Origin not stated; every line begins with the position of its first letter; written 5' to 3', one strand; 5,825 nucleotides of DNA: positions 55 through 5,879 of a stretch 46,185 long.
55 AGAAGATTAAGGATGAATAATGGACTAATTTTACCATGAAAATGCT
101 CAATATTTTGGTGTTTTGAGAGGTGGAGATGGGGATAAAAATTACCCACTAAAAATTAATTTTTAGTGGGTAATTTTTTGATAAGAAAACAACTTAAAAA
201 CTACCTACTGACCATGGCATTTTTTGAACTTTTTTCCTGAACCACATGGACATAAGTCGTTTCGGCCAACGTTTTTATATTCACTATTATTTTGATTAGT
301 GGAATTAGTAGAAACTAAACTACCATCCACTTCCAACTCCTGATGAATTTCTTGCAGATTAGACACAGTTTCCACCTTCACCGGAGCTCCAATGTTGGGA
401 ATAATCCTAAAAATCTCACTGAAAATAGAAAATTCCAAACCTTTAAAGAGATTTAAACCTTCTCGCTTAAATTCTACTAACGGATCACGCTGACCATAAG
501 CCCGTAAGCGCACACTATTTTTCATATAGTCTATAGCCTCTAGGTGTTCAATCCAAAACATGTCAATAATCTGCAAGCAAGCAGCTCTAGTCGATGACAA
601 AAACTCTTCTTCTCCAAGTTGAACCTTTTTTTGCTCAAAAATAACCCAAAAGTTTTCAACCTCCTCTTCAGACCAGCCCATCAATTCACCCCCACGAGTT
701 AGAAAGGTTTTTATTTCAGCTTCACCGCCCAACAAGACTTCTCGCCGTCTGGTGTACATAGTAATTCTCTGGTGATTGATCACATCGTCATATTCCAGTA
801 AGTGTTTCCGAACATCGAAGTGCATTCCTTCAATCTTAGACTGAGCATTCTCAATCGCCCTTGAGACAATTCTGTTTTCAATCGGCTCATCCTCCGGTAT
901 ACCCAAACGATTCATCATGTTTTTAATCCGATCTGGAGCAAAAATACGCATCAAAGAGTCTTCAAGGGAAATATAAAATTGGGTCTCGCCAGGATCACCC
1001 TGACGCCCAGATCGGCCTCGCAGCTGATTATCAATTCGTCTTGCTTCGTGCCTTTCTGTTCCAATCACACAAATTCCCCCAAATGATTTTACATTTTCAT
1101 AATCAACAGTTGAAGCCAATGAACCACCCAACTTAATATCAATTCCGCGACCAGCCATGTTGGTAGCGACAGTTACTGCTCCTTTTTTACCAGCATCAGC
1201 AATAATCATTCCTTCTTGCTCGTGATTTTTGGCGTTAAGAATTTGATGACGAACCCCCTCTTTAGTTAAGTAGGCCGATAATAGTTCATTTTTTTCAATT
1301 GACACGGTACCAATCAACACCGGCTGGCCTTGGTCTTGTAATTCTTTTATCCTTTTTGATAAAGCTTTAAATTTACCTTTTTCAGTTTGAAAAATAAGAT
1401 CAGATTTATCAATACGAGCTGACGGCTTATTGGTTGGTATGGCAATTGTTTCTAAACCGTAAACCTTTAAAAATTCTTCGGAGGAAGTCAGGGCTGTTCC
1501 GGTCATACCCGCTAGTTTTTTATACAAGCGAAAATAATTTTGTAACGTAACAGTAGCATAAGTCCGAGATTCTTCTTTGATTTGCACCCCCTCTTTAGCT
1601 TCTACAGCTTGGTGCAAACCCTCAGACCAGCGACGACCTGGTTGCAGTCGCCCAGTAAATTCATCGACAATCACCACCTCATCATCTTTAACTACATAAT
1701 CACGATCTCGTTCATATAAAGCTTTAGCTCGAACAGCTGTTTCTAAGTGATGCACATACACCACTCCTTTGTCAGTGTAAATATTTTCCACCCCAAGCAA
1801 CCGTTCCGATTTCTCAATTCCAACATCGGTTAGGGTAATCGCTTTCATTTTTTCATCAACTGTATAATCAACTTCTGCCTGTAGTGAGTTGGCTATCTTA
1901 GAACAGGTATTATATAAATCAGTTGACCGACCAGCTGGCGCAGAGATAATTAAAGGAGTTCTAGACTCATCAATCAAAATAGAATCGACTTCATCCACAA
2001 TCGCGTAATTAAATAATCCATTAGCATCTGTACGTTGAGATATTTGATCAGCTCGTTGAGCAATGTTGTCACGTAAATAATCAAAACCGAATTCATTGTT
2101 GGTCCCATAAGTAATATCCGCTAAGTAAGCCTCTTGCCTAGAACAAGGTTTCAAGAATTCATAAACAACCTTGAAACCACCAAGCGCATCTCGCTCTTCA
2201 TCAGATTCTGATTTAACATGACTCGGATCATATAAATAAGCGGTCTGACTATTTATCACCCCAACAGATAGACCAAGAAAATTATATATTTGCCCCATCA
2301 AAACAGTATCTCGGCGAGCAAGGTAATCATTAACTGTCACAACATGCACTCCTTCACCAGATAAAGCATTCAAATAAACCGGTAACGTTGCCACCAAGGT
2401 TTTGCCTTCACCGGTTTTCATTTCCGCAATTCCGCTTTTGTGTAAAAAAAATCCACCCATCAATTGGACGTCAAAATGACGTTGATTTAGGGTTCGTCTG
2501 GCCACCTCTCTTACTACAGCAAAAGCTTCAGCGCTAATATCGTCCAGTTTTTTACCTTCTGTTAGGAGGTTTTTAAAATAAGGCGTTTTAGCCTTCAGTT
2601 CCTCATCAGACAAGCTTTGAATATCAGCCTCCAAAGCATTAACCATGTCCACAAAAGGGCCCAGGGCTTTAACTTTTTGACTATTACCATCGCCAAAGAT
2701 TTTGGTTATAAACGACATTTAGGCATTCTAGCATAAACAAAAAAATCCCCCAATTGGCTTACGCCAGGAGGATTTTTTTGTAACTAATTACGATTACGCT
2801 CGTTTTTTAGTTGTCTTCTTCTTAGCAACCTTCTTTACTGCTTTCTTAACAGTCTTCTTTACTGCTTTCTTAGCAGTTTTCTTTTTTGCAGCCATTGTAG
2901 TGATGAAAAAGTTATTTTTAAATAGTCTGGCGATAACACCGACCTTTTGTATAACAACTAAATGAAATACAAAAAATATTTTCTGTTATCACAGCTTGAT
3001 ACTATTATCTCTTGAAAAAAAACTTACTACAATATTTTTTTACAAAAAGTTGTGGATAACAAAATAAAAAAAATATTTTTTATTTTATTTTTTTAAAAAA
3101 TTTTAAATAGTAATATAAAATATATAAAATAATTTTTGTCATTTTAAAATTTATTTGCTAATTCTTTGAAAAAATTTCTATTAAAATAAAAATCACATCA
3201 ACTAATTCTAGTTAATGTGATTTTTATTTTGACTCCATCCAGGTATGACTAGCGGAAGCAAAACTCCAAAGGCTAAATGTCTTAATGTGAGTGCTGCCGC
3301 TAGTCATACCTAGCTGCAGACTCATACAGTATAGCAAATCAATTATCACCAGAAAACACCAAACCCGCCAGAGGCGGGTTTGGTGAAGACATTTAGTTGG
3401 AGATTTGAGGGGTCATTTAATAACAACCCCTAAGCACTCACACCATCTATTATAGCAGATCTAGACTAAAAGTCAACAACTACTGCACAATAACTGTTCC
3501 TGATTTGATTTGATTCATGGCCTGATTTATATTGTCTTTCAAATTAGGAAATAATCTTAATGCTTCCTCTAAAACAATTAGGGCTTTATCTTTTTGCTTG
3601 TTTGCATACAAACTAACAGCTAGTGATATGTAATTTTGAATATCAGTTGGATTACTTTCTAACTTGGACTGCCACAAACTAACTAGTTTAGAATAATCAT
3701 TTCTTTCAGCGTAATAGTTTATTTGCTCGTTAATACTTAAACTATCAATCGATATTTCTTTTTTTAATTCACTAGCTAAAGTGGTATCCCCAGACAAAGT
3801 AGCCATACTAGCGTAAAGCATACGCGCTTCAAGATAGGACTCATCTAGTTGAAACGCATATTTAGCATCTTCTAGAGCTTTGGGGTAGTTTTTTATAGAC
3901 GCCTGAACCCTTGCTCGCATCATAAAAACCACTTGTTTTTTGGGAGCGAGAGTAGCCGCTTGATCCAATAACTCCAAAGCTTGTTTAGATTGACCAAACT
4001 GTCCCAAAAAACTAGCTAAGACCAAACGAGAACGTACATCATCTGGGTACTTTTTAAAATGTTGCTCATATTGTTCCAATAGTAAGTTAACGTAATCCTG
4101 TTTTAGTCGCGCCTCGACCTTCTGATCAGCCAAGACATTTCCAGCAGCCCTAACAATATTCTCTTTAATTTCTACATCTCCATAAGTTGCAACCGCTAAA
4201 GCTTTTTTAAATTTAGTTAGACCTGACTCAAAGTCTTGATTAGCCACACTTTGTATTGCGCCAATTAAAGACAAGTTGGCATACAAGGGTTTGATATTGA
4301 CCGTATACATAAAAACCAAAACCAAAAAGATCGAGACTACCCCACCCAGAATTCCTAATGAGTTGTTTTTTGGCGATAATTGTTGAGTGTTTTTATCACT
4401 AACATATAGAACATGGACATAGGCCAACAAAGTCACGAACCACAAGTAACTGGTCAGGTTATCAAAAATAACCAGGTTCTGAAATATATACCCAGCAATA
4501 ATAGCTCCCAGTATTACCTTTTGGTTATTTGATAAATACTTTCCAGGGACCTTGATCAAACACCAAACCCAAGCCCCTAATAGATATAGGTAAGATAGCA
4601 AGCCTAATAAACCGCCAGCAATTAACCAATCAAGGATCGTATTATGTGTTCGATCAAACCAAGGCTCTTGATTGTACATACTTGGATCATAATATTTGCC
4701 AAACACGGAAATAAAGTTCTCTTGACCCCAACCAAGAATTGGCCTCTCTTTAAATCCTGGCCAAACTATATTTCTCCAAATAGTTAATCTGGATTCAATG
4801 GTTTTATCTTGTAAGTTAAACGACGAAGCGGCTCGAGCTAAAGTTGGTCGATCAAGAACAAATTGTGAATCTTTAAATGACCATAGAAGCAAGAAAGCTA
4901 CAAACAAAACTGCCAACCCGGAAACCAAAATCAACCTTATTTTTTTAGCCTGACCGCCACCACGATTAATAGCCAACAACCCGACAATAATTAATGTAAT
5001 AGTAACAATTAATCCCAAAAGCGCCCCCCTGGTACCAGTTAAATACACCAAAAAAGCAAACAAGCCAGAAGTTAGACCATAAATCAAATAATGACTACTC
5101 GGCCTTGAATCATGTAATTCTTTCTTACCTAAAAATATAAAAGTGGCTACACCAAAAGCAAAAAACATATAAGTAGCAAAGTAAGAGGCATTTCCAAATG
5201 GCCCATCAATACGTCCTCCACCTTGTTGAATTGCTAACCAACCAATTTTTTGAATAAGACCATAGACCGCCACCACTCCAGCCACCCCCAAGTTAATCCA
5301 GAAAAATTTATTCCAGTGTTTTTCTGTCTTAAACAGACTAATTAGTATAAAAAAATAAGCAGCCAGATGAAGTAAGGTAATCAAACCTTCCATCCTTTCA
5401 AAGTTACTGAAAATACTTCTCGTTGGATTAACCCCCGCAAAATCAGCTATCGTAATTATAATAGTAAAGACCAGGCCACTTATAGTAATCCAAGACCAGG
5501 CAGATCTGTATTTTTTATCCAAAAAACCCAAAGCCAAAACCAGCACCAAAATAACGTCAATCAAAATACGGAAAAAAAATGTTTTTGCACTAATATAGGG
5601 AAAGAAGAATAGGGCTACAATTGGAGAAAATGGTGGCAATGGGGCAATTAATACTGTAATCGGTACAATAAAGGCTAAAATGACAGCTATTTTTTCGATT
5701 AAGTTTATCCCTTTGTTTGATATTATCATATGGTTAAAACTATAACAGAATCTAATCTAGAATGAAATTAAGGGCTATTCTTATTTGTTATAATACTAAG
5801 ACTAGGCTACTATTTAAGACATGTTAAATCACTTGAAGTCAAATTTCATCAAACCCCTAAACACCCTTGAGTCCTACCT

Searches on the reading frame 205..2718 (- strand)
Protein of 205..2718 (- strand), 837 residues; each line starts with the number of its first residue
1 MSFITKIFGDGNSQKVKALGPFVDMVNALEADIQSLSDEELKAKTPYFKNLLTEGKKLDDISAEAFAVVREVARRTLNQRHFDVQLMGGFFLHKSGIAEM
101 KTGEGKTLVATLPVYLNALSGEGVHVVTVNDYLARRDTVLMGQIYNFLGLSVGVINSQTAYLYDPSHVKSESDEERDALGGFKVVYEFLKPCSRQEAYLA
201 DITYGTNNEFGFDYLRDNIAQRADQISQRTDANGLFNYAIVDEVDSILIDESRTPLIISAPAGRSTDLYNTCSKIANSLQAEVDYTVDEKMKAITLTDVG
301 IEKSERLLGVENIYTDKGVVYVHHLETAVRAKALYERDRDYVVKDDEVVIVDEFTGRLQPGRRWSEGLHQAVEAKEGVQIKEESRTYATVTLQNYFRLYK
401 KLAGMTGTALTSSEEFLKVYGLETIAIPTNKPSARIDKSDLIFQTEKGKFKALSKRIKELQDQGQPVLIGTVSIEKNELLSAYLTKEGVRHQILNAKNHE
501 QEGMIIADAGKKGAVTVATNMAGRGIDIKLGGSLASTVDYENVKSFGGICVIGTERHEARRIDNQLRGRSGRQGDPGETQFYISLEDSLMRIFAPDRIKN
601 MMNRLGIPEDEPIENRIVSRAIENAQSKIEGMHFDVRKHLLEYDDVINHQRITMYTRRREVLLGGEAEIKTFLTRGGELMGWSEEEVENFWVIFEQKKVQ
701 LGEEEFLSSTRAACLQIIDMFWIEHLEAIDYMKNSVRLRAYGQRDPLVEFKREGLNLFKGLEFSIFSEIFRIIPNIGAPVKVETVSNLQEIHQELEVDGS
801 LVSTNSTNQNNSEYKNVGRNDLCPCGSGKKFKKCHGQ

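Call 29: search_protein_families(library=pfam, proteins=[window:205-2718:-], max_evalue=0.001)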
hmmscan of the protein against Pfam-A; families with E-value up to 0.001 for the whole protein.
window:205-2718:- (837 aa): 6 families
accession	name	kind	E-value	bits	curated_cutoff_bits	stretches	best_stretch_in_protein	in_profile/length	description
PF07517.20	SecA_DEAD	-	8e-116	386.8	24.6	1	5-416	2-289/290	SecA DEAD-like domain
PF21090.3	P-loop_SecA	-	1.9e-78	263.2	27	2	432-538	1-107/205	SecA P-loop domain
PF01043.26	SecA_PP_bind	-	2.3e-41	141.2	23.5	1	265-373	2-110/110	SecA preprotein cross-linking domain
PF07516.18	SecA_SW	-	1.5e-40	139.9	26.7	2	612-669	1-57/200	SecA Wing and Scaffold domain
PF02810.21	SEC-C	-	2.1e-10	40.7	20.4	1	819-836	1-18/19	SEC-C motif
PF00271.37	Helicase_C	-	0.00042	21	23.5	0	449-573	2-109/110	Helicase conserved C-terminal domain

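Call 81: list_cluster_members(proteins=[window:205-2718:-, window:26949-28181:-, window:33428-35002:-, window:35199-36221:+, window:36605-38455:-])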
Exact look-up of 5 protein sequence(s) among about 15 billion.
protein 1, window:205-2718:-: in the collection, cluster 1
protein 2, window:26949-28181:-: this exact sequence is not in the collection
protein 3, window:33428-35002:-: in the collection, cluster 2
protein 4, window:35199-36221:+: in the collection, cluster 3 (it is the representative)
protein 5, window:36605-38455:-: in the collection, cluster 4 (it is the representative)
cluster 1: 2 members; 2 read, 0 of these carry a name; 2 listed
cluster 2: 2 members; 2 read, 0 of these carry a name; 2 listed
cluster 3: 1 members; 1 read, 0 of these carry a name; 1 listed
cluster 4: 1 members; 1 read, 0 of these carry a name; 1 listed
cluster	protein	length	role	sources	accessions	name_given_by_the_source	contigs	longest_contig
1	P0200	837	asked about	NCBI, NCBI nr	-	-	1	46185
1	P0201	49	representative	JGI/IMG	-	-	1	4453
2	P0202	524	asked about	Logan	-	-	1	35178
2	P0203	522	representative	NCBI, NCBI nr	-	-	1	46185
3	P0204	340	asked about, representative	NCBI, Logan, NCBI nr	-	-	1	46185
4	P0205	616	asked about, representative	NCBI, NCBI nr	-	-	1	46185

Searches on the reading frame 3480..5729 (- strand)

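Call 29: search_protein_families(library=pfam, proteins=[window:3480-5729:-], max_evalue=0.001)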
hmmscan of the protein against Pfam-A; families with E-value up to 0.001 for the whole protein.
window:3480-5729:- (749 aa): 12 families
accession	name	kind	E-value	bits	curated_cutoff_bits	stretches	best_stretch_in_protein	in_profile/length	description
PF04932.20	Wzy_C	-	1.5e-20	73.9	31.7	1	221-381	3-149/149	O-Antigen ligase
PF07719.23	TPR_2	-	2.8e-08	33.7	27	0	700-729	4-33/34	Tetratricopeptide repeat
PF13428.12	TPR_14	-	1e-06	29.3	23.5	0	700-729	4-33/44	Tetratricopeptide repeat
PF14561.12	TPR_20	-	1.3e-06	29.1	25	0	687-725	12-50/90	Tetratricopeptide repeat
PF14559.12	TPR_19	-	1.9e-06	28.5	25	0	553-606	13-66/68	Tetratricopeptide repeat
PF13424.12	TPR_12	-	2.2e-06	28.2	30.1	0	679-728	26-76/77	Tetratricopeptide repeat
PF00515.34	TPR_1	-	9.8e-06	25.6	27.8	0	700-729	4-33/34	Tetratricopeptide repeat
PF13432.12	TPR_16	-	4e-05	24.4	32.7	0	552-597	18-63/65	Tetratricopeptide repeat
PF12895.13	ANAPC3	-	4.2e-05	24.2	27.2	0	561-619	19-76/82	Anaphase-promoting complex, cyclosome, subunit 3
PF13431.12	TPR_17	-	0.00014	22.3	24.4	0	690-717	6-33/34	Tetratricopeptide repeat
PF23914.1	TPR_CcmH_CycH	-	0.00026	21.3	42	0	601-650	52-101/158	Cytochrome c-type biogenesis protein H TPR domain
PF13181.12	TPR_8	-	0.00055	20.3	25.7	0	698-729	2-33/34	Tetratricopeptide repeat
